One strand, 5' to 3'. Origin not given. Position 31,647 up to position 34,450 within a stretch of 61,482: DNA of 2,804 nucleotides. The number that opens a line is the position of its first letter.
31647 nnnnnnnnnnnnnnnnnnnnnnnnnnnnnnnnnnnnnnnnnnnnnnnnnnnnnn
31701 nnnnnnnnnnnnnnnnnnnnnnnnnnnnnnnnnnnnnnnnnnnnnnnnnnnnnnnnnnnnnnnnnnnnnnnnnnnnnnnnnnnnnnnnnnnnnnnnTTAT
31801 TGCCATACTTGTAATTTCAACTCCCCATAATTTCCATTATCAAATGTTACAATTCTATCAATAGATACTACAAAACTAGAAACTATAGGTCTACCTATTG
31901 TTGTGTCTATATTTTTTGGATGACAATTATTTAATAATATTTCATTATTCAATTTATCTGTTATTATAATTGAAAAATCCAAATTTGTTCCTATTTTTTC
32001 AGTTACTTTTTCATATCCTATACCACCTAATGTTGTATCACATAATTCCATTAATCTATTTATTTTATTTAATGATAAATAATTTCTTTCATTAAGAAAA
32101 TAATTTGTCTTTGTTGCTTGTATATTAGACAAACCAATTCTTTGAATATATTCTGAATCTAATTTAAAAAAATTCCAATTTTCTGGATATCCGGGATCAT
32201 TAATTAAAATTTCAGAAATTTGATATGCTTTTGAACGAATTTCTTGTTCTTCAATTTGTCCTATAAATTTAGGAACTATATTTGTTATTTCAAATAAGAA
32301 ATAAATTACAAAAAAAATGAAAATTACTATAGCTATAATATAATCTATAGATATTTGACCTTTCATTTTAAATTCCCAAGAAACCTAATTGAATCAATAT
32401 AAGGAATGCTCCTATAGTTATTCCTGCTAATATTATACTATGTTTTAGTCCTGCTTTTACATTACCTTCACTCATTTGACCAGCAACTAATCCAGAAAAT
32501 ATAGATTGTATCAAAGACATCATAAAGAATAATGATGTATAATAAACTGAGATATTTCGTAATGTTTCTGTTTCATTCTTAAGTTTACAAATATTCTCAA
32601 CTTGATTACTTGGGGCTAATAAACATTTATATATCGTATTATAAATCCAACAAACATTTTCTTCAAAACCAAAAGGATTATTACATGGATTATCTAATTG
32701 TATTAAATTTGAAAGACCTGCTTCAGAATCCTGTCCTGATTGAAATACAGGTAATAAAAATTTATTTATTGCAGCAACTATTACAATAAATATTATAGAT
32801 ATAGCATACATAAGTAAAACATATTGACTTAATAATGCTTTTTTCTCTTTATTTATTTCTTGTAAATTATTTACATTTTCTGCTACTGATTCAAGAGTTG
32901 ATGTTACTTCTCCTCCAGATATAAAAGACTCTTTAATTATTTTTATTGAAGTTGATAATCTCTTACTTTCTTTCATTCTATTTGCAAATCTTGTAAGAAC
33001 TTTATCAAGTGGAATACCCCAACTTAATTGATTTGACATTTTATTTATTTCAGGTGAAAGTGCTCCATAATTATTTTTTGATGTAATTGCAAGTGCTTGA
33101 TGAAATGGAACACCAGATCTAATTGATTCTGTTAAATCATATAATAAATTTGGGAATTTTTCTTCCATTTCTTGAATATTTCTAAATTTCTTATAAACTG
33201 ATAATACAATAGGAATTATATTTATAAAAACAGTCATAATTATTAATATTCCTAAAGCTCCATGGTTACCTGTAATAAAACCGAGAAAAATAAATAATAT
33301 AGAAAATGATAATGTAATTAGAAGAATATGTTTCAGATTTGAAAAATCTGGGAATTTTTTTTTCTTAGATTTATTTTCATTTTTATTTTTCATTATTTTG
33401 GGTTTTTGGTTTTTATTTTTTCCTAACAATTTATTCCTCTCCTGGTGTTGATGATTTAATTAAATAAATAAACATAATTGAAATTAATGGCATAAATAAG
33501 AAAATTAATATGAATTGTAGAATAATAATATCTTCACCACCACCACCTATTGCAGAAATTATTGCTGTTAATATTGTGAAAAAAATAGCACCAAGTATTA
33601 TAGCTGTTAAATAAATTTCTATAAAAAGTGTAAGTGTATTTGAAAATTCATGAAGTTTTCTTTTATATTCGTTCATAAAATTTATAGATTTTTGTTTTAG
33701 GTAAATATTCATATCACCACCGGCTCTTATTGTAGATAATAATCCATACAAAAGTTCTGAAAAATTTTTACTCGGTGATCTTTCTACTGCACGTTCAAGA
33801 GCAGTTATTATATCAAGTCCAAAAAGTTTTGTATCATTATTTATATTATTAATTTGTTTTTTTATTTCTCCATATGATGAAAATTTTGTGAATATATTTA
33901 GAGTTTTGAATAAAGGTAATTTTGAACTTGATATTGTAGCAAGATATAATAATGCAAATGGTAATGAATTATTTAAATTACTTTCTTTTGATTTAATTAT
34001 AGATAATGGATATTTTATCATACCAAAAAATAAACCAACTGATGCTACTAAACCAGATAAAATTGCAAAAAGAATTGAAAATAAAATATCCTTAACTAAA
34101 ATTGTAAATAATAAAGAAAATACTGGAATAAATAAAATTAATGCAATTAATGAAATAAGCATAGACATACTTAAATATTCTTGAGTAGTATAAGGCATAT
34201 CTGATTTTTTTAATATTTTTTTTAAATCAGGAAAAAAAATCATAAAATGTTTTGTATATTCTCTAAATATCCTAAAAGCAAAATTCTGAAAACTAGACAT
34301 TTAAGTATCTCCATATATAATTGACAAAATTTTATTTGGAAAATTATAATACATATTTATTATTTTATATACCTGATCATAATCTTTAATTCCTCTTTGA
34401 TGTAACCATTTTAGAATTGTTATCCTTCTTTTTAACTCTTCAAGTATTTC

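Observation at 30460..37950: Compact nine-gene type IV pilus operon with four KGQ prepilins and a split TadB/TadC-like platform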

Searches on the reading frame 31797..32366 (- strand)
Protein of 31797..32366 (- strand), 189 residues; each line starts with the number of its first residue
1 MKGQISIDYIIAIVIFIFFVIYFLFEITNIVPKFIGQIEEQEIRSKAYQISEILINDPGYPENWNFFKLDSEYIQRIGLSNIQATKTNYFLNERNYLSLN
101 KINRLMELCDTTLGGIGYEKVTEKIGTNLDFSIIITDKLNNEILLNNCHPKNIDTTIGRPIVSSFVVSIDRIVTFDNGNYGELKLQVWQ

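Call 3: search_protein_families(library=pfam, proteins=[window:31797-32366:-], max_evalue=1)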
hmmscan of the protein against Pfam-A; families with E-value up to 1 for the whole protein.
window:31797-32366:- (189 aa): 3 families
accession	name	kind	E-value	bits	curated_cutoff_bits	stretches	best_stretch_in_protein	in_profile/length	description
PF23958.1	DUF7287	-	1.6e-05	25.9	27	1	2-54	3-53/157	Family of unknown function (DUF7287)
PF00001.26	7tm_1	-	0.15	11.9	30.5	1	10-54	204-248/260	7 transmembrane receptor (rhodopsin family)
PF14584.11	DUF4446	-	0.2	12.1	27.4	1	87-162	56-130/150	Protein of unknown function (DUF4446)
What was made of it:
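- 31797..32366 (-): KGQ prepilin-like protein (189 aa) with a Q-x-S-x-D start. It belongs to the DUF7287-related family and is a predicted minor pilin. DUF7287 scores 25.9 bits against a cutoff of 27 (call 3).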

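Call 4: search_protein_families(library=ncbifam, proteins=[window:31797-32366:-], max_evalue=1)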
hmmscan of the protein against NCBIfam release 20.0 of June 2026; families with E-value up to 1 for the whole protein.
window:31797-32366:- (189 aa): 1 family
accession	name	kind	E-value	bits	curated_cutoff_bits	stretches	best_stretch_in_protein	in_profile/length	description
NF041013.1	T4P_ComGE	equivalog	0.13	12.4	49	1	2-50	4-48/83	competence type IV pilus minor pilin ComGE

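Call 77: search_protein_families(library=pfam, alignment_id=A8, max_evalue=0.01)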
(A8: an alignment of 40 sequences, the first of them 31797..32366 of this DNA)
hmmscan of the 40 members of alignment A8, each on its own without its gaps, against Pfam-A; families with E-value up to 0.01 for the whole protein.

A. member 1, window:31797-32366:- (189 aa): 1 family
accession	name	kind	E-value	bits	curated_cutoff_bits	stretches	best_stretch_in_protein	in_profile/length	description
PF23958.1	DUF7287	-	1.6e-05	25.9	27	1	2-54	3-53/157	Family of unknown function (DUF7287)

B. families by the number of members that match (of 40 scanned): 1 family
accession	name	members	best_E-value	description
PF23958.1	DUF7287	11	2.6e-06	Family of unknown function (DUF7287)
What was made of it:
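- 31797..32366 (-): 11 of 40 orthologues hit DUF7287 (call 77).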

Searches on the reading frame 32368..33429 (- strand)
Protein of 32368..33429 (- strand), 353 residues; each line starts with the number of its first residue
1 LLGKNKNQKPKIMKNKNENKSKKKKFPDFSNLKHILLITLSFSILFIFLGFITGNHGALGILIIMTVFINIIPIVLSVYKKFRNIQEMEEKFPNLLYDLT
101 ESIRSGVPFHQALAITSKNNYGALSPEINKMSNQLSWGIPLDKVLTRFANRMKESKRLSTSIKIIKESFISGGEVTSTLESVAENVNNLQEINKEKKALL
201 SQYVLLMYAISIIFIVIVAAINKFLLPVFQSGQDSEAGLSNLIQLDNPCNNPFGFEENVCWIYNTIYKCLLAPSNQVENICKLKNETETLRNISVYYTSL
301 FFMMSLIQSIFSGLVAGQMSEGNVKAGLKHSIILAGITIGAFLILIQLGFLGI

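Call 3: search_protein_families(library=pfam, proteins=[window:32368-33429:-], max_evalue=1)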
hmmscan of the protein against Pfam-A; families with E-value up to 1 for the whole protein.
window:32368-33429:- (353 aa): 5 families
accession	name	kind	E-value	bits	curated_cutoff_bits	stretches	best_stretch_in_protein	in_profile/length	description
PF00482.28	T2SSF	-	3e-15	56.7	25.2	1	99-220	5-122/125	Type II secretion system (T2SS), protein F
PF20990.2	DUF2207_C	-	6.8e-05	23.1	33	1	156-311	92-164/247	Predicted membrane protein (DUF2207) C-terminal domain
PF18927.5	CrtO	-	0.014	16.1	27.3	1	30-83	66-116/123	Glycosyl-4,4'-diaponeurosporenoate acyltransferase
PF00122.25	E1-E2_ATPase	-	0.094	12.7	28.1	0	9-77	94-164/181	E1-E2 ATPase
PF04584.19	Pox_A28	-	0.63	10.7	27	0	61-100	8-48/140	Poxvirus A28 family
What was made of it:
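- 32368..33429 (-): Platform protein, C-terminal half (353 aa from the TTG; a more likely ATG start is at 33393). It has one T2SSF domain and a conserved Cys pair in an extracytoplasmic loop. T2SSF scores 57 bits (call 3).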

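Call 4: search_protein_families(library=ncbifam, proteins=[window:32368-33429:-], max_evalue=1)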
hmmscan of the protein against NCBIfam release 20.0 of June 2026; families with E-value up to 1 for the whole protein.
window:32368-33429:- (353 aa): 7 families
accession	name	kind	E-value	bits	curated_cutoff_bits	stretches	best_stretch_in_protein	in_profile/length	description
NF004705.1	PRK06041.1-3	equivalog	1e-11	44.5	400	1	21-231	182-384/465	archaellar assembly protein ArlJ/FlaJ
NF046075.1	UpsF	equivalog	1.7e-07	30.4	400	1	44-282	269-437/484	membrane pilin protein UpsF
NF004703.2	PRK06041.1-1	equivalog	2.3e-07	29.6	570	1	29-226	227-418/525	archaellar assembly protein ArlJ/FlaJ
NF046000.1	MAG1210_fam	subfamily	0.00054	18.7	275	1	4-98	37-140/550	MAG1210 family protein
NF007861.0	PRK10573.1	equivalog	0.00094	18.3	401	1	70-230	39-190/401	protein transport protein HofC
NF046050.1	CPBP_fam_MroQ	equivalog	0.0016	17.9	270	1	146-234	27-115/243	intramembrane glutamic endopeptidase MroQ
TIGR01494.1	ATPase_P-type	subfamily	0.014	13.9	62.3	1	11-78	114-182/478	HAD-IC family P-type ATPase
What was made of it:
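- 32368..33429 (-): It matches ArlJ positions 182-384 of 465 and UpsF positions 269-437 of 484 (call 4).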

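Call 68: search_solved_structures(query=window:32368-33429:-, max_evalue=1)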
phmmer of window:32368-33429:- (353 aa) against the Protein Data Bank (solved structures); distinct sequences matched with E-value up to 1: 0.

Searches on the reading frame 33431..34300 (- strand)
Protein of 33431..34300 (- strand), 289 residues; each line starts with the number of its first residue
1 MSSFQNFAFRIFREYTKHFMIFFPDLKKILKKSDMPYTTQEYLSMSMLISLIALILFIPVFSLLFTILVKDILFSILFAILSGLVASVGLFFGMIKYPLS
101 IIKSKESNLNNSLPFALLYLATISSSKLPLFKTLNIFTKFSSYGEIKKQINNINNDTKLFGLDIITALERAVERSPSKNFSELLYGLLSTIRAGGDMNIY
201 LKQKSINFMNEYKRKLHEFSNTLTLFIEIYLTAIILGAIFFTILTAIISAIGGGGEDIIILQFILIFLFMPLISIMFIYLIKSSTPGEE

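Call 3: search_protein_families(library=pfam, proteins=[window:33431-34300:-], max_evalue=1)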
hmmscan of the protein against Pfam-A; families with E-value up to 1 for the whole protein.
window:33431-34300:- (289 aa): 1 family
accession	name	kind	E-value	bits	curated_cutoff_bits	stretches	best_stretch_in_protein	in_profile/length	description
PF00482.28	T2SSF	-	3.1e-14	53.4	25.2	1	117-244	2-124/125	Type II secretion system (T2SS), protein F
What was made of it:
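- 33431..34300 (-): Platform protein, N-terminal half (289 aa, one T2SSF domain). T2SSF scores 53 bits (call 3).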

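Call 4: search_protein_families(library=ncbifam, proteins=[window:33431-34300:-], max_evalue=1)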
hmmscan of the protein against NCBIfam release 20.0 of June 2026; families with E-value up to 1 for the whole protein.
window:33431-34300:- (289 aa): 7 families
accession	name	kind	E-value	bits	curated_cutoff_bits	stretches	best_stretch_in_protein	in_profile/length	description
NF004704.2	PRK06041.1-2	equivalog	2.7e-23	82.5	550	1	36-287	7-249/555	archaellar assembly protein ArlJ/FlaJ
NF004705.1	PRK06041.1-3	equivalog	7.2e-16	58.2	400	1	110-282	4-174/465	archaellar assembly protein ArlJ/FlaJ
NF046075.1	UpsF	equivalog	2.9e-10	39.5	400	1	51-286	30-251/484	membrane pilin protein UpsF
NF053673.1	bindosome_BasF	exception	6.3e-10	38.2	1300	1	51-253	150-342/656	bindosome assembly system membrane anchoring protein BasF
NF004703.2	PRK06041.1-1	equivalog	3.6e-06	25.6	570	1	105-279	32-205/525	archaellar assembly protein ArlJ/FlaJ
TIGR02120.1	GspF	equivalog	0.0019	17.5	424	1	120-248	275-395/401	type II secretion system inner membrane protein GspF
NF002352.0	PRK01318.1-3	equivalog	0.35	9.9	447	1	212-274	331-392/562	membrane protein insertase YidC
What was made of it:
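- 33431..34300 (-): It matches ArlJ model positions 7-249 of 555 (call 4).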

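Call 67: search_solved_structures(query=window:33431-34300:-, max_evalue=1)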
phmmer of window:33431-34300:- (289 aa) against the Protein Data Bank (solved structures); distinct sequences matched with E-value up to 1: 0.
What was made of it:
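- Tried and rejected: PDB sequence searches for the two platform halves gave no hits (calls 67, 68).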
